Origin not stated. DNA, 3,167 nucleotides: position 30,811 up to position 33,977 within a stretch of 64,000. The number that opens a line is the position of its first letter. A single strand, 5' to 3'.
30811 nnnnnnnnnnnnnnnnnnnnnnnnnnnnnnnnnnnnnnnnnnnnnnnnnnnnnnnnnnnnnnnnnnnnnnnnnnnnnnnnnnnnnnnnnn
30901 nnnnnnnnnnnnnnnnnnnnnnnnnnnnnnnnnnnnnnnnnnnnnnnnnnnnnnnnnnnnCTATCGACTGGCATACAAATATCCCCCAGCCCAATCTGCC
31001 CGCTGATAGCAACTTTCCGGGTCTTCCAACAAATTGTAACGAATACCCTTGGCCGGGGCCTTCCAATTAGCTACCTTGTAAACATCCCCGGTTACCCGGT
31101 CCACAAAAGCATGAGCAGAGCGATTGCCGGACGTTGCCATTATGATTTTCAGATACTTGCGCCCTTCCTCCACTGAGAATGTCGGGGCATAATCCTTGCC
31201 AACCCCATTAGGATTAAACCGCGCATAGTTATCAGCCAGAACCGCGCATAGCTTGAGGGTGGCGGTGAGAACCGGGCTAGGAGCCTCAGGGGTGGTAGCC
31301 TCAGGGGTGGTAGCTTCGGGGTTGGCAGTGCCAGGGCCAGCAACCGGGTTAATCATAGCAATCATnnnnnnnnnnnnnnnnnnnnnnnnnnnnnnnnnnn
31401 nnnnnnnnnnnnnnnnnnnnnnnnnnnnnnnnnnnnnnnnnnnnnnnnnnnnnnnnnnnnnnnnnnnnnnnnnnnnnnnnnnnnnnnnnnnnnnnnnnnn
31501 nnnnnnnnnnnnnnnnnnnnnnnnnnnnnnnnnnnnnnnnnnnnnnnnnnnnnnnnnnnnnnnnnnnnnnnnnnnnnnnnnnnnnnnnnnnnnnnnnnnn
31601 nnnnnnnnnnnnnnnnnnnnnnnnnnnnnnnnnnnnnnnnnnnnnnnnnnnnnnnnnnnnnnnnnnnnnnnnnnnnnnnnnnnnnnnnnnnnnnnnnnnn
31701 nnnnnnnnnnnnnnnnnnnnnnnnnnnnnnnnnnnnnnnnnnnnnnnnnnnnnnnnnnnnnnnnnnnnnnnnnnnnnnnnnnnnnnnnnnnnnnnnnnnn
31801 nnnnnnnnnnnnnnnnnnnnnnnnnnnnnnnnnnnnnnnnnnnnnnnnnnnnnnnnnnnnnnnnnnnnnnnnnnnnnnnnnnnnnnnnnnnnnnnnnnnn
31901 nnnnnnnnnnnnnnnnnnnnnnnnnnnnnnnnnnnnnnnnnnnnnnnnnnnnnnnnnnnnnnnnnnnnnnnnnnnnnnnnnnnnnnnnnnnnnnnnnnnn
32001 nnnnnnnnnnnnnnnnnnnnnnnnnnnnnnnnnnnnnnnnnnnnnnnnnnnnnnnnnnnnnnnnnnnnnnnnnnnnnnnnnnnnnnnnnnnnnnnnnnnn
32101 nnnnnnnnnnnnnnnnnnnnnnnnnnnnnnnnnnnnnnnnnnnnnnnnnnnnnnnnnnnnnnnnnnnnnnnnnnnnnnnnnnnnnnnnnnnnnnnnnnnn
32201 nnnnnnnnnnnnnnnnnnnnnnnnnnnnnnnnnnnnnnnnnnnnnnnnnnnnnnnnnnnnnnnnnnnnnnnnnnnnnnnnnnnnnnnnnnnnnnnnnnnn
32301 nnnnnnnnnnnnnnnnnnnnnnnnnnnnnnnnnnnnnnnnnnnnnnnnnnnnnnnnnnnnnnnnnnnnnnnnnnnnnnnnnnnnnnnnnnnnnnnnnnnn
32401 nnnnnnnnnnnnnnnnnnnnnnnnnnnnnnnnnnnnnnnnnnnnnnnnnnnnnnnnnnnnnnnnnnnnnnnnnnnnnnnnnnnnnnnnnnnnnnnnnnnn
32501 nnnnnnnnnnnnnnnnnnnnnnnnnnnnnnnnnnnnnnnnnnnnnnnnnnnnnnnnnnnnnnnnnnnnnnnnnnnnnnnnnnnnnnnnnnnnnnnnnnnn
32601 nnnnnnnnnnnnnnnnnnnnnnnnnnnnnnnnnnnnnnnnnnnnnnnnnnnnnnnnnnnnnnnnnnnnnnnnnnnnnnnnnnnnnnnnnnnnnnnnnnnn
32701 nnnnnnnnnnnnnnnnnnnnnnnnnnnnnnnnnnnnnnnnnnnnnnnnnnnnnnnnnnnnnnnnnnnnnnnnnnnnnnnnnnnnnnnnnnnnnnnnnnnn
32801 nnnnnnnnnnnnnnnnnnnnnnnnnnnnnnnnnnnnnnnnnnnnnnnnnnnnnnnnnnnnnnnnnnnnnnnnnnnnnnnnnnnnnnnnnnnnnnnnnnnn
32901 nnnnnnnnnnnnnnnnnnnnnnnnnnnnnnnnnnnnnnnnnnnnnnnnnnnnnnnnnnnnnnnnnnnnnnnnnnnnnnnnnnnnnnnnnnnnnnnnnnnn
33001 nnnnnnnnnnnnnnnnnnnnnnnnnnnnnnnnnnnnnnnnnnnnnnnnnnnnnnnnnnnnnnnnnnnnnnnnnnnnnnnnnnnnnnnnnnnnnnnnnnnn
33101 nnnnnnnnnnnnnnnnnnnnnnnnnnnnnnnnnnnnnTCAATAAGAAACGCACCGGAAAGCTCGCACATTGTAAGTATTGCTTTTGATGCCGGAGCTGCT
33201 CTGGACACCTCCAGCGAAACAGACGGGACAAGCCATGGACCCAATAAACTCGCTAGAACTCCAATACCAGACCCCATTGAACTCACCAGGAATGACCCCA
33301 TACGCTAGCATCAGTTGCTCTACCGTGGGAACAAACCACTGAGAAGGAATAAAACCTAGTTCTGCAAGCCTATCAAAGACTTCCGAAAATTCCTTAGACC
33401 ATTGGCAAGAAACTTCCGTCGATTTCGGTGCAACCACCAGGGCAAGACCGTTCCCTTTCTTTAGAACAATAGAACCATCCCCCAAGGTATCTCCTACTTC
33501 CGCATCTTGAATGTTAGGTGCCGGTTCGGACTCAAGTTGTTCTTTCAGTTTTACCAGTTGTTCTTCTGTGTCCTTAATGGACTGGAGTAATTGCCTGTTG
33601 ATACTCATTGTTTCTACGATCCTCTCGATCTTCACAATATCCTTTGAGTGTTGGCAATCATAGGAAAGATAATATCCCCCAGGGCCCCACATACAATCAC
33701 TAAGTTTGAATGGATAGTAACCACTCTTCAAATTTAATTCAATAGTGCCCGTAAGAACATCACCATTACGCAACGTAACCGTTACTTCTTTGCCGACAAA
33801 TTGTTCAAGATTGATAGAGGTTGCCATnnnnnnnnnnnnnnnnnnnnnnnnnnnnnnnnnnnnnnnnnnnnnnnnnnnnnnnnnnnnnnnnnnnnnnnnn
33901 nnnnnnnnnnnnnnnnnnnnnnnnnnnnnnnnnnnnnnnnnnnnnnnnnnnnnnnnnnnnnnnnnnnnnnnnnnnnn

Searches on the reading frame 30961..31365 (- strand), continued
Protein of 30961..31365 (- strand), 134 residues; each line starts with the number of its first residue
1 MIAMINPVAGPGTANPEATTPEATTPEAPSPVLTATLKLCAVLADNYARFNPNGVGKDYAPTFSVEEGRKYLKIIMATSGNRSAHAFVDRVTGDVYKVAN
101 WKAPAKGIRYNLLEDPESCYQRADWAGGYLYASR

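Call 83: fold_search(model_id=the predicted structure, library=pdb)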
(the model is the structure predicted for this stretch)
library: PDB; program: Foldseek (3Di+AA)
matches with E <= 10: 774; with E <= 0.001: 0
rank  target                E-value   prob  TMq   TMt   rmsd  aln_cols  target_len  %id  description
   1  1ekg                  2.0e-01  0.14  0.22  0.24  11.1       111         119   14  MATURE HUMAN FRATAXIN (released 2000-11-08)
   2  1ly7_MODEL_1_A        3.9e-01  0.14  0.19  0.21   8.1        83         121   16  The solution structure of the the c-terminal domain of frataxin, the protein responsible for friedreich ataxia (released 2002-06-26)
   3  9x86                  3.9e-01  0.08  0.18  0.11  15.3        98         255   17  Crystal Structure of dehydratase ApmL in Amipurimycin biosynthesis (released 2026-04-08)
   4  3t3j                  4.1e-01  0.15  0.21  0.22  11.2        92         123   15  1.70 A structure of Friedreich's ataxia frataxin variant N146K (released 2011-08-10)
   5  2db2_MODEL_1_A        4.4e-01  0.28  0.25  0.28  12.6        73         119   12  Solution structure of the double-stranded RNA binding domain in KIAA0890 protein (released 2006-06-14)
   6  2nlv_B                5.0e-01  0.12  0.22  0.26   7.3        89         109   15  CRYSTAL STRUCTURE OF A XISI-LIKE PROTEIN (AVA_3825) FROM ANABAENA VARIABILIS ATCC 29413 AT 1.30 A RESOLUTION (released 2006-12-05)
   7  5t7v_LR               5.0e-01  0.12  0.18  0.21   8.3        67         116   16  Methicillin Resistant, Linezolid resistant Staphylococcus aureus 70S ribosome (delta S145 uL3) (released 2017-05-31)
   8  9ca7_C                5.3e-01  0.21  0.20  0.08   6.8        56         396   21  Cryo-EM structure of human SRCAP-nucleosome complex in the fully-engaged state (composite structure) (released 2025-06-18)
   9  9ho5_A                5.3e-01  0.12  0.23  0.24   8.9        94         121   14  Crystal Structure of the Human Frataxin protein in complex with a tailored Camelid Nanobody 4A7 (released 2025-12-24)
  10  5ck6_A                5.3e-01  0.04  0.18  0.17  16.3       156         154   10  Crystal structure of SZ348 in complex with cyclopentene oxide (released 2016-07-20)
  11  3s4m                  5.6e-01  0.10  0.24  0.26  11.3       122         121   13  Crystal structure of wild-type human frataxin (released 2011-06-29)
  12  7zn2_g                6.0e-01  0.28  0.22  0.06   6.2        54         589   11  Tail tip of siphophage T5 : full complex after interaction with its bacterial receptor FhuA (released 2023-02-08)
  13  3t3k                  6.0e-01  0.14  0.21  0.23   9.5        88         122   15  1.24 A Structure of Friedreich's ataxia frataxin variant Q148R (released 2011-08-10)
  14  9t4r_n                6.0e-01  0.11  0.19  0.21   7.8        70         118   16  Staphylococcus aureus 70S initiation complex with a natural mRNA (released 2026-02-25)
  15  3t3t_A                6.0e-01  0.11  0.24  0.27  11.5       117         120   14  1.38 A structure of human frataxin variant Q148G (released 2011-08-10)
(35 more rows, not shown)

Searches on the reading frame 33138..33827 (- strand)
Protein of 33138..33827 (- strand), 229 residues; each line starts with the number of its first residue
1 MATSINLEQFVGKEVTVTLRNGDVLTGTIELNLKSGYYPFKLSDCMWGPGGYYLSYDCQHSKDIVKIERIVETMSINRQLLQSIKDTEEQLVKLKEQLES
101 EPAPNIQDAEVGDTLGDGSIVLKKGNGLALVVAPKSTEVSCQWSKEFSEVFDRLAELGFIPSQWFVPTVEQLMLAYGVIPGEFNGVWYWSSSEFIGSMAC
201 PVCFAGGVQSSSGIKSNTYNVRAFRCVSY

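Call 12: search_protein_families(library=pfam, proteins=[window:33138-33827:-], max_evalue=0.01)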
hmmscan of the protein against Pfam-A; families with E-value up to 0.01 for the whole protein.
window:33138-33827:- (229 aa): 0 families

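Call 20: search_protein_families(library=phrogs, proteins=[window:33138-33827:-], max_evalue=0.01)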
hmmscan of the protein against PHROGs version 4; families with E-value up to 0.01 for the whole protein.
window:33138-33827:- (229 aa): 1 family
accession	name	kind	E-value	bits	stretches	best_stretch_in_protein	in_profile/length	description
phrog_25754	-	unknown function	0.0054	17.6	0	6-60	5-56/75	-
